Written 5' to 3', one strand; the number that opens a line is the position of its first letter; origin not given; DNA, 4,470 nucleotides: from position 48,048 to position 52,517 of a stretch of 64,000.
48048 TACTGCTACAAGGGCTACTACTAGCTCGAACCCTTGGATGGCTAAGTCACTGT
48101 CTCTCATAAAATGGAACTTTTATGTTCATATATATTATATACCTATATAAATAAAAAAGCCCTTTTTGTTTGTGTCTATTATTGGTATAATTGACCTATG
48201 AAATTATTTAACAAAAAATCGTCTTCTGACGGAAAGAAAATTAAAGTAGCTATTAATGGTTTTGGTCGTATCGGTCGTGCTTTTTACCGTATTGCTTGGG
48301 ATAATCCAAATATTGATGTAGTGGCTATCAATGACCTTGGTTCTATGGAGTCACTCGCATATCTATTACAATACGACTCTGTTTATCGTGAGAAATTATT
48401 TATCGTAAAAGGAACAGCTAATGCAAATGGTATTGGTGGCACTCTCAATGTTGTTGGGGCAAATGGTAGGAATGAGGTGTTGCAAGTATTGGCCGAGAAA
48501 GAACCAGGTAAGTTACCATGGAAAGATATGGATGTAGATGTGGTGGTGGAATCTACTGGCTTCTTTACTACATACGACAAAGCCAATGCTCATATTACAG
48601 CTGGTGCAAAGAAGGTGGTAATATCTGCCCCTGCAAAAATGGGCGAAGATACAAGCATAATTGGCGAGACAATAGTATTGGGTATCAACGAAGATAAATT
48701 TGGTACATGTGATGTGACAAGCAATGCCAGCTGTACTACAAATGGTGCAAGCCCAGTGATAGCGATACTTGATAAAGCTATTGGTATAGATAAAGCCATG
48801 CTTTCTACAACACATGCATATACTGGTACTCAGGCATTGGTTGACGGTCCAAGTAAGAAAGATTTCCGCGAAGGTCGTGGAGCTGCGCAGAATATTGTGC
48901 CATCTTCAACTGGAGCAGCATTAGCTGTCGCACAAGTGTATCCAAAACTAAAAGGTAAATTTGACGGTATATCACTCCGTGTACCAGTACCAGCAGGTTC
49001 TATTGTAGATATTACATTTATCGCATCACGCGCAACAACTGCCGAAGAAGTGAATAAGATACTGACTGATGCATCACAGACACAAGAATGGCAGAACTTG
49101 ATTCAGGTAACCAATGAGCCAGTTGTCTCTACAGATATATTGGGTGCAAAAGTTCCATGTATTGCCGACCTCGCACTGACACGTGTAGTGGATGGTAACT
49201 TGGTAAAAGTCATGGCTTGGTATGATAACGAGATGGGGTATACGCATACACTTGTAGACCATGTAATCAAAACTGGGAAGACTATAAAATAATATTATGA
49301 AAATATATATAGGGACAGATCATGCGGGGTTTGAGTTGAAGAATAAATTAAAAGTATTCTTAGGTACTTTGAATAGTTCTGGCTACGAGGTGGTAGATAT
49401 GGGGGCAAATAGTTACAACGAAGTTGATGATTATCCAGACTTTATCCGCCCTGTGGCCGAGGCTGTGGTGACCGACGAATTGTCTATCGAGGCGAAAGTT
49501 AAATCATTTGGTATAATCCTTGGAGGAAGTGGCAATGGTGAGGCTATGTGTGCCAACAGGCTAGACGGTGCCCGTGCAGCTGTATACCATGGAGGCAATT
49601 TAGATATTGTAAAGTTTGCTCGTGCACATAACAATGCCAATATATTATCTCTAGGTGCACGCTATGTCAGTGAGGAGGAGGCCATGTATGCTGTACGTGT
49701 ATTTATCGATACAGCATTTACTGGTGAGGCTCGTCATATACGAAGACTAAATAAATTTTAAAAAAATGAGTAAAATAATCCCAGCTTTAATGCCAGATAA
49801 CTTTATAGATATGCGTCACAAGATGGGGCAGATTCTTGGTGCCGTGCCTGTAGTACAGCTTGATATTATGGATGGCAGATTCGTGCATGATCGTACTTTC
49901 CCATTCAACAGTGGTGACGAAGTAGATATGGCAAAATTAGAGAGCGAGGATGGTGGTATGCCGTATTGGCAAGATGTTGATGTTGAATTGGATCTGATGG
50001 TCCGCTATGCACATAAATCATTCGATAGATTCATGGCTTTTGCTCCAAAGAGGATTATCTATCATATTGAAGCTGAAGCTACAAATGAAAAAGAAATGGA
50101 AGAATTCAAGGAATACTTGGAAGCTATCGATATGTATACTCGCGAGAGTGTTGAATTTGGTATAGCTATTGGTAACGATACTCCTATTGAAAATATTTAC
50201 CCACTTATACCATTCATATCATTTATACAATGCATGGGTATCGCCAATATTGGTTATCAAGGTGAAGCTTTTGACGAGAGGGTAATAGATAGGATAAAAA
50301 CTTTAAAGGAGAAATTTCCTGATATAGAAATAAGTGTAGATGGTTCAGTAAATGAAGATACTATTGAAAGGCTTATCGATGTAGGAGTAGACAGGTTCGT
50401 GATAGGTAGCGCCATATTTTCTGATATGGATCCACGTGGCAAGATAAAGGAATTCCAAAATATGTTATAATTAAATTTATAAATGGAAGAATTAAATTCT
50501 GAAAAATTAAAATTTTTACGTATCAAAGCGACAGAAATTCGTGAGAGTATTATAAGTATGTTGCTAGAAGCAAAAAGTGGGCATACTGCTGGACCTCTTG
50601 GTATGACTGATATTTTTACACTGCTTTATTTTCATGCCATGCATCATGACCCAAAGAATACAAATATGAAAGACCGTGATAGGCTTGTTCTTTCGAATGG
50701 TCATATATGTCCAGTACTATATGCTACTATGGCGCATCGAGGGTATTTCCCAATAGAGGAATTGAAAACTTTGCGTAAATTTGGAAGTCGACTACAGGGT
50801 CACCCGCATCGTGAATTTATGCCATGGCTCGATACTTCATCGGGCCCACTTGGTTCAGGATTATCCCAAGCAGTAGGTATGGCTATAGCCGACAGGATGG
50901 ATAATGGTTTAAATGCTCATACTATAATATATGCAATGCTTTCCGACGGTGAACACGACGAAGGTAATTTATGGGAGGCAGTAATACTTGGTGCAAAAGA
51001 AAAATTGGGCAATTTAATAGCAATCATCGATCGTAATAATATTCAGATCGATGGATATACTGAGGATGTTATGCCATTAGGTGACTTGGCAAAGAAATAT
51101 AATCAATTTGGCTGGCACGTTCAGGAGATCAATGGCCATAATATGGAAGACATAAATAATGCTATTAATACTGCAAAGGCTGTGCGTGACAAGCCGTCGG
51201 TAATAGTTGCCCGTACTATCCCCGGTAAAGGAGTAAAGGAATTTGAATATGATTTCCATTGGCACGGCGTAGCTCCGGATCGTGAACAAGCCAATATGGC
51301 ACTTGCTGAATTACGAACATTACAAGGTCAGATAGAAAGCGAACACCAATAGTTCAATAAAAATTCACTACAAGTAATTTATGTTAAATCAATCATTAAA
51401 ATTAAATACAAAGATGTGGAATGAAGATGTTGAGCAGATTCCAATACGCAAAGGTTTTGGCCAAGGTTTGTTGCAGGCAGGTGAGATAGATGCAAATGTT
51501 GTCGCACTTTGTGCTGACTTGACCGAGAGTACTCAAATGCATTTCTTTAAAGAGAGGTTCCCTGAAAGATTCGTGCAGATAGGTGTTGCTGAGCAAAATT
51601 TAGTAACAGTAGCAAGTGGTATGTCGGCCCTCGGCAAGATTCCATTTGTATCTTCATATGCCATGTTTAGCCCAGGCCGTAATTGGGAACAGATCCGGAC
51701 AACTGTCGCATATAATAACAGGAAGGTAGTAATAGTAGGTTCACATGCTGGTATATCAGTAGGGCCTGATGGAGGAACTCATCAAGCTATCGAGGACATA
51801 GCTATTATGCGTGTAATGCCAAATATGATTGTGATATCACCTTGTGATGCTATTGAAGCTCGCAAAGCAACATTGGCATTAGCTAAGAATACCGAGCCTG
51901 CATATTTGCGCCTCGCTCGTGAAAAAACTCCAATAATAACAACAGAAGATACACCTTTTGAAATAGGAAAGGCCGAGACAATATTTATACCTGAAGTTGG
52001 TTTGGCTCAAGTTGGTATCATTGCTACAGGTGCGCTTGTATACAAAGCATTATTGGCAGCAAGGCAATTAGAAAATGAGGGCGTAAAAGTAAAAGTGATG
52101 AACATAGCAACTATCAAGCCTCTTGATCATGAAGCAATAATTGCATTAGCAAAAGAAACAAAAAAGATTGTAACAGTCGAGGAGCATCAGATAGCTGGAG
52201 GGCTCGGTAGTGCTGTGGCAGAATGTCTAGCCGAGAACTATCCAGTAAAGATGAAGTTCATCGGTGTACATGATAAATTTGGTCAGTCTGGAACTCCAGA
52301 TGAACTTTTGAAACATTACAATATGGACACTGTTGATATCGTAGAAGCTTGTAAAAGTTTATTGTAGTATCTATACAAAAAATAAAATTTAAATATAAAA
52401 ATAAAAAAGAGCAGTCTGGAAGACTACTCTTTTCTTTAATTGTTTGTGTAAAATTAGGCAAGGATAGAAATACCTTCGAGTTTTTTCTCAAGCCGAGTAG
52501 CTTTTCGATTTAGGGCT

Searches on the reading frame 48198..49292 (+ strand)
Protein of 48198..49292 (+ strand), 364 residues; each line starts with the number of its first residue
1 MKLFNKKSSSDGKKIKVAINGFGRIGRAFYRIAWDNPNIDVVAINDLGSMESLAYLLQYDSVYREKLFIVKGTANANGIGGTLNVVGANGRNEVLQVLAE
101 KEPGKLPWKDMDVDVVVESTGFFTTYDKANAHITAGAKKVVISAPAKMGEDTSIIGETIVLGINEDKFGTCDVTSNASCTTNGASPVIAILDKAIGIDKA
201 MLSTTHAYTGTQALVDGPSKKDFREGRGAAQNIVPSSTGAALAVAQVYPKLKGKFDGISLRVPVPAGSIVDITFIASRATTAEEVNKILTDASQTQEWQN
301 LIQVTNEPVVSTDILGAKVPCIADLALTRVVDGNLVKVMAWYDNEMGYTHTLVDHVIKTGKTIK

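Call 58: search_protein_families(library=pfam, proteins=[window:48198-49292:+], max_evalue=0.001)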
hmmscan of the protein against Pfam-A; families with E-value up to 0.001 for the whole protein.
window:48198-49292:+ (364 aa): 2 families
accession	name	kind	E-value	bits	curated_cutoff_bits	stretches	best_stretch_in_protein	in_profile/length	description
PF02800.25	Gp_dh_C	-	1.6e-52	177.7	24.4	1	186-342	3-158/158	Glyceraldehyde 3-phosphate dehydrogenase, C-terminal domain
PF00044.30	Gp_dh_N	-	6.6e-29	100.6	31.7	1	15-125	1-100/101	Glyceraldehyde 3-phosphate dehydrogenase, NAD binding domain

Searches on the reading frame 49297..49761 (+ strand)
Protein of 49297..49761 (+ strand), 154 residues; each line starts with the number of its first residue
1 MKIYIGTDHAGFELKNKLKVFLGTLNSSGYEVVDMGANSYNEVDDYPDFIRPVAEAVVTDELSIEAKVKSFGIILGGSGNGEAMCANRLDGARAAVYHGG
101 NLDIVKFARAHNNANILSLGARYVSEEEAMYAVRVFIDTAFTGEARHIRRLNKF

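Call 58: search_protein_families(library=pfam, proteins=[window:49297-49761:+], max_evalue=0.001)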
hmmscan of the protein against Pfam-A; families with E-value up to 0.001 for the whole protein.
window:49297-49761:+ (154 aa): 1 family
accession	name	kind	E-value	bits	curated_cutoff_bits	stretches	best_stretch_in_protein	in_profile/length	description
PF02502.23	LacAB_rpiB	-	8.8e-39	133.1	24.7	1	3-153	1-137/138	Ribose/Galactose Isomerase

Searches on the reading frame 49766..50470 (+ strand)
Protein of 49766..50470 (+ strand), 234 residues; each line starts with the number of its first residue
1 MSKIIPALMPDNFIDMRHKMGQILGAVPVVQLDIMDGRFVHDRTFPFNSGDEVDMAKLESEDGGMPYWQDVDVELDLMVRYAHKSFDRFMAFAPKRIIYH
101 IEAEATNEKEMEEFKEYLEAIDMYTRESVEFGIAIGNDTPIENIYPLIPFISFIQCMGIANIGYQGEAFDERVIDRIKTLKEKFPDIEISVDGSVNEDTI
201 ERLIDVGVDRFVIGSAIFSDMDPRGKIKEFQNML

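Call 58: search_protein_families(library=pfam, proteins=[window:49766-50470:+], max_evalue=0.001)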
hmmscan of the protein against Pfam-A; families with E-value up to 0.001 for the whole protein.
window:49766-50470:+ (234 aa): 2 families
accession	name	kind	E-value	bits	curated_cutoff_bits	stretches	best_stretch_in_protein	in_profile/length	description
PF00834.25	Ribul_P_3_epim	-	9.3e-25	87.6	21.1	1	3-218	1-198/198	Ribulose-phosphate 3 epimerase family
PF01729.25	QRPTase_C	-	0.00051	20.2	23.1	0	175-217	116-158/169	Quinolinate phosphoribosyl transferase, C-terminal domain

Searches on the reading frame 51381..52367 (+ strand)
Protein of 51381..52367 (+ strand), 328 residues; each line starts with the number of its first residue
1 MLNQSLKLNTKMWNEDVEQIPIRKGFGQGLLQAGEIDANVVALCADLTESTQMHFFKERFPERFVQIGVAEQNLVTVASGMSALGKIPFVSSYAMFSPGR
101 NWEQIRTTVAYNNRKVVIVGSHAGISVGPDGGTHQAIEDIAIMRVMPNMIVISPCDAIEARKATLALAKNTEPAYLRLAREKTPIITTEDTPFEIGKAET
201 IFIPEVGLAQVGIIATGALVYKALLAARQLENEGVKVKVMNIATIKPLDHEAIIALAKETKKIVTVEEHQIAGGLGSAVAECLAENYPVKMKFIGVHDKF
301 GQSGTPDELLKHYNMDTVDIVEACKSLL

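Call 93: search_protein_families(library=pfam, proteins=[window:51381-52367:+], max_evalue=0.0001)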
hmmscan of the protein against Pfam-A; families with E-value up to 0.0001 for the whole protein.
window:51381-52367:+ (328 aa): 4 families
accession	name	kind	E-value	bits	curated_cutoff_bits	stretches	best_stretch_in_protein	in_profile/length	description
PF02779.29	Transket_pyr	-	4e-40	137.7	27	1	19-183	2-172/174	Transketolase, pyrimidine binding domain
PF02780.25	Transketolase_C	-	2.4e-27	95.7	25.9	1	210-320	11-124/124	Transketolase, C-terminal domain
PF22613.1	Transketolase_C_1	-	6.6e-08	33.2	27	1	209-315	12-112/113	Transketolase-like TK C-terminal domain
PF17147.9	PFOR_II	-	5.8e-07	30.3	27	1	209-294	1-89/102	Pyruvate:ferredoxin oxidoreductase core domain II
